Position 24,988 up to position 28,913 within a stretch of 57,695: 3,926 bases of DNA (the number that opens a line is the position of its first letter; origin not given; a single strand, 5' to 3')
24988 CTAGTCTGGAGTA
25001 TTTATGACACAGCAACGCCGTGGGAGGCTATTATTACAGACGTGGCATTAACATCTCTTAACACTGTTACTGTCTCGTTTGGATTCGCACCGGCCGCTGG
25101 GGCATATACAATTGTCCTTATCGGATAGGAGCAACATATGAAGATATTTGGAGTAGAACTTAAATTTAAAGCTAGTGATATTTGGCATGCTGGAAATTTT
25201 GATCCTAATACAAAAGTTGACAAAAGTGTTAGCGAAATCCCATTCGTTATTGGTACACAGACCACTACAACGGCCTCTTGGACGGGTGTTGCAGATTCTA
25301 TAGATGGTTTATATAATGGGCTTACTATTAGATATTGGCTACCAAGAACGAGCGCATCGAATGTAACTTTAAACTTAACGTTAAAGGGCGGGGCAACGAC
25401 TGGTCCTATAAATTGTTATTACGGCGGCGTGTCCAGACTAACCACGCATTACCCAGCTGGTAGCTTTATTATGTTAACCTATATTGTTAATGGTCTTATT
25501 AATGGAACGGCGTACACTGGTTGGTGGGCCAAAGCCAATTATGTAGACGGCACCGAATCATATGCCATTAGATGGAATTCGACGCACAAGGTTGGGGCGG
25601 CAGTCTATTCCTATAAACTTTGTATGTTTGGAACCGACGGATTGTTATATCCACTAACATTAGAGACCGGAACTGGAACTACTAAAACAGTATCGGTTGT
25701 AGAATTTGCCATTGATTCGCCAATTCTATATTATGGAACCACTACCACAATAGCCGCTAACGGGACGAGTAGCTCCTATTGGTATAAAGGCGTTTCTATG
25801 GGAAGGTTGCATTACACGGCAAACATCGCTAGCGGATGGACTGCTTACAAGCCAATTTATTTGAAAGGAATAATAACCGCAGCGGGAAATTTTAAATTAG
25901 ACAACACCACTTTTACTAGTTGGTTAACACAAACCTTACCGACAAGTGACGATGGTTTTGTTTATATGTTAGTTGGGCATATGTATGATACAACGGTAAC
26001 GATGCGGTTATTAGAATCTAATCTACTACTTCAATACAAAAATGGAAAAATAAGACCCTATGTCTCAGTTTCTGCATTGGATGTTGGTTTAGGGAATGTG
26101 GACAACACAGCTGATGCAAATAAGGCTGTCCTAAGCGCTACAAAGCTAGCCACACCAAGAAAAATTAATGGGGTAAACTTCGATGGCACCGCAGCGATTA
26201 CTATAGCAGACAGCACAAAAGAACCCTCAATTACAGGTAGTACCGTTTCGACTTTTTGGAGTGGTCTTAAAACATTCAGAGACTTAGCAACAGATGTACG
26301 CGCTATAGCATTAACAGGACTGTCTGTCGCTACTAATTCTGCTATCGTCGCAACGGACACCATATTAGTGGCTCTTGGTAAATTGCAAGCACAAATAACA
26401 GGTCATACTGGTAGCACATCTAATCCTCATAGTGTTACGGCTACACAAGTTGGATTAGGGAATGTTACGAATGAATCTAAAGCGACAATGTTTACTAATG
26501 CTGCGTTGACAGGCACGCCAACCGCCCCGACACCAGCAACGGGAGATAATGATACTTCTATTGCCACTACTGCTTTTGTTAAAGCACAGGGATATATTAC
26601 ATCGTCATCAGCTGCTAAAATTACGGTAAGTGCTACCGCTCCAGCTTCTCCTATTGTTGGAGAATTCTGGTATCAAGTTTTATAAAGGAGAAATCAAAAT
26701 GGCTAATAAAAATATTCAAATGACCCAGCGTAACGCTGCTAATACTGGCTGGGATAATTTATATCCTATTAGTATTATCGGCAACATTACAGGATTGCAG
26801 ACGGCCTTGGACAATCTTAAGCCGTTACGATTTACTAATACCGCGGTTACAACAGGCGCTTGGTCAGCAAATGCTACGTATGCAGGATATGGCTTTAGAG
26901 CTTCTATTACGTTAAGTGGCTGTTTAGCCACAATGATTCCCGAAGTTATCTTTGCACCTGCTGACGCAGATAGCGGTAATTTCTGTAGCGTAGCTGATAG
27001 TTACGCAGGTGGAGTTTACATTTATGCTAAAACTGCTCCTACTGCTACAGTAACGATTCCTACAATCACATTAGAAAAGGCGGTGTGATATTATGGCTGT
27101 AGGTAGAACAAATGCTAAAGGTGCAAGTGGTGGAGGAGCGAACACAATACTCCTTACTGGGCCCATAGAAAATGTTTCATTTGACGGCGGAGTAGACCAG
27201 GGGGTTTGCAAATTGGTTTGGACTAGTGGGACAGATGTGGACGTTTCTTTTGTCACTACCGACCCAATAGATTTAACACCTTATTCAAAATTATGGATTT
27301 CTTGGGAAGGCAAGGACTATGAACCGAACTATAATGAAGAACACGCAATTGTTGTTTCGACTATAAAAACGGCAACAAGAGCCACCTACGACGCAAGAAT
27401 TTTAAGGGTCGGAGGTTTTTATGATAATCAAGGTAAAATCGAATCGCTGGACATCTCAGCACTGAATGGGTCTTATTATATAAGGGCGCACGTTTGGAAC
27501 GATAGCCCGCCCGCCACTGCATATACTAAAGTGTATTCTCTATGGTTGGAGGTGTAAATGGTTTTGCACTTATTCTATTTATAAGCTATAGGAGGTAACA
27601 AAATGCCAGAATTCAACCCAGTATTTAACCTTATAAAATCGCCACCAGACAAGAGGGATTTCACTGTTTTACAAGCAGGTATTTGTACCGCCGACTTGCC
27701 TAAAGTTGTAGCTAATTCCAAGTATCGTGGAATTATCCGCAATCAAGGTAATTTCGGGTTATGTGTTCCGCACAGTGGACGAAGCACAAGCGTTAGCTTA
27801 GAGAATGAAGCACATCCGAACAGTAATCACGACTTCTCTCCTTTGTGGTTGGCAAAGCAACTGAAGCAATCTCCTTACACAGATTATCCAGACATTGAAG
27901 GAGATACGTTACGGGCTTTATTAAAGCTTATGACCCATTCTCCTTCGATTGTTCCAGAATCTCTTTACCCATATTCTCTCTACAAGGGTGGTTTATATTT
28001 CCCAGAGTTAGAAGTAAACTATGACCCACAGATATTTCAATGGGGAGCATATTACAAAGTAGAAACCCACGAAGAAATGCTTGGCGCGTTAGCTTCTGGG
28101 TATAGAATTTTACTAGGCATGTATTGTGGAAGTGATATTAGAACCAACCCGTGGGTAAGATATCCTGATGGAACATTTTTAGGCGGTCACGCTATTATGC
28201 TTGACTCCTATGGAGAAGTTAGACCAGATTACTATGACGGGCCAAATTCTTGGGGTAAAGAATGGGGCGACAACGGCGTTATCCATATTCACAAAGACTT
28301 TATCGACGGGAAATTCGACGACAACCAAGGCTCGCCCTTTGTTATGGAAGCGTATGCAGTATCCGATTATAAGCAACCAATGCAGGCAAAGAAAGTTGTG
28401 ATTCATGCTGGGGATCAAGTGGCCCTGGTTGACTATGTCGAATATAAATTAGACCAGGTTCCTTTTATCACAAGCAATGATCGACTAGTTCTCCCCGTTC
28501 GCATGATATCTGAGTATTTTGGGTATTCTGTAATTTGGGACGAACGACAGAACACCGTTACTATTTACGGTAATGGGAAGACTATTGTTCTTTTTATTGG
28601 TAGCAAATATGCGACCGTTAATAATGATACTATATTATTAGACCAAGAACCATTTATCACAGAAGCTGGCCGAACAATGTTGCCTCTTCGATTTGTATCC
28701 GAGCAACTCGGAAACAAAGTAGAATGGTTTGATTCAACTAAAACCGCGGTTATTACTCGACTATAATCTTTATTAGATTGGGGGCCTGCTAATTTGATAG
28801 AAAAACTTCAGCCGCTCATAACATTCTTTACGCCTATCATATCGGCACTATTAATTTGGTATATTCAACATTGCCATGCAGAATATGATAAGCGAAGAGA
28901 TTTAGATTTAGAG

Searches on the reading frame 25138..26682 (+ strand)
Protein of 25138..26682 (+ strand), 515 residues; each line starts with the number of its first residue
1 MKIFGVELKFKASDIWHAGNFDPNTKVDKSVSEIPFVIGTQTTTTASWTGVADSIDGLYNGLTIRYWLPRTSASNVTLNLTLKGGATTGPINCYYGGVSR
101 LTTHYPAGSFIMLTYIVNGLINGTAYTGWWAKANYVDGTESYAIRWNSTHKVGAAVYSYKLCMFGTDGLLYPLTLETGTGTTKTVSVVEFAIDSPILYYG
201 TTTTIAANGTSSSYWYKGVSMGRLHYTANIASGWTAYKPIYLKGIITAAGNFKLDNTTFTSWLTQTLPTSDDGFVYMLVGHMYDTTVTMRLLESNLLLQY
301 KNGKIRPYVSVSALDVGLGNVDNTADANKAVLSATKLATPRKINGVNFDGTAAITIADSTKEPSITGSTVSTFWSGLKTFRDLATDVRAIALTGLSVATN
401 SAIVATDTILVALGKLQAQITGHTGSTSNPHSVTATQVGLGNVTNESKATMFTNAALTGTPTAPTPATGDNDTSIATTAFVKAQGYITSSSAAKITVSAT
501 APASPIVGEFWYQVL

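Call 44: search_protein_families(library=phrogs, proteins=[window:25138-26682:+], max_evalue=0.00001)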
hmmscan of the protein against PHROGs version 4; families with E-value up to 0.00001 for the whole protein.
window:25138-26682:+ (515 aa): 16 families
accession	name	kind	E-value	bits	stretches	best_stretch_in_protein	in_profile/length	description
phrog_20242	-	tail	2.6e-12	47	1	301-370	371-435/1025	tail fiber protein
phrog_11029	-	tail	2.7e-10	39.7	2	310-447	51-187/892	tail protein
phrog_20500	-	tail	1.3e-09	37.2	1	347-431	469-551/1365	tail protein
phrog_38759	-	unknown function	4.8e-09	36.2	0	324-372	130-176/920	-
phrog_33244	-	tail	1.8e-07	31.5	1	366-443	165-241/414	tail fiber protein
phrog_25620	-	tail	2.6e-07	31.3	0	417-450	218-251/348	tail collar fiber protein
phrog_38707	-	unknown function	8.3e-07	29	0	308-361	401-454/675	-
phrog_35034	-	unknown function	8.4e-07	29.8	0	410-452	52-94/242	-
phrog_4209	-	tail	1.5e-06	28.5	1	424-498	76-157/406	tail fiber protein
phrog_2126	-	tail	1.8e-06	28.6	0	421-451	64-94/459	tail fiber protein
phrog_1833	-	tail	2.2e-06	28.5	1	325-366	210-251/322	tail fiber protein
phrog_9574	-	tail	2.4e-06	27.2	1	319-362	414-457/773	tail protein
phrog_34368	-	unknown function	2.5e-06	27.8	0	417-455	36-74/344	-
phrog_454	-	tail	4.4e-06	26.1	0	456-483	292-319/1376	tail fiber protein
phrog_2712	-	tail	7.7e-06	25.6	1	311-449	48-188/700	tail fiber protein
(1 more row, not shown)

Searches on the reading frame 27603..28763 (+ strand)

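Call 44: search_protein_families(library=phrogs, proteins=[window:27603-28763:+], max_evalue=0.00001)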
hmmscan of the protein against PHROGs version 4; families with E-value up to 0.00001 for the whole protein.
window:27603-28763:+ (387 aa): 1 family
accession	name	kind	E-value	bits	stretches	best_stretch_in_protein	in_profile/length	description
phrog_16701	-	other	3.5e-12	47.3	1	10-229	8-211/234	peptidase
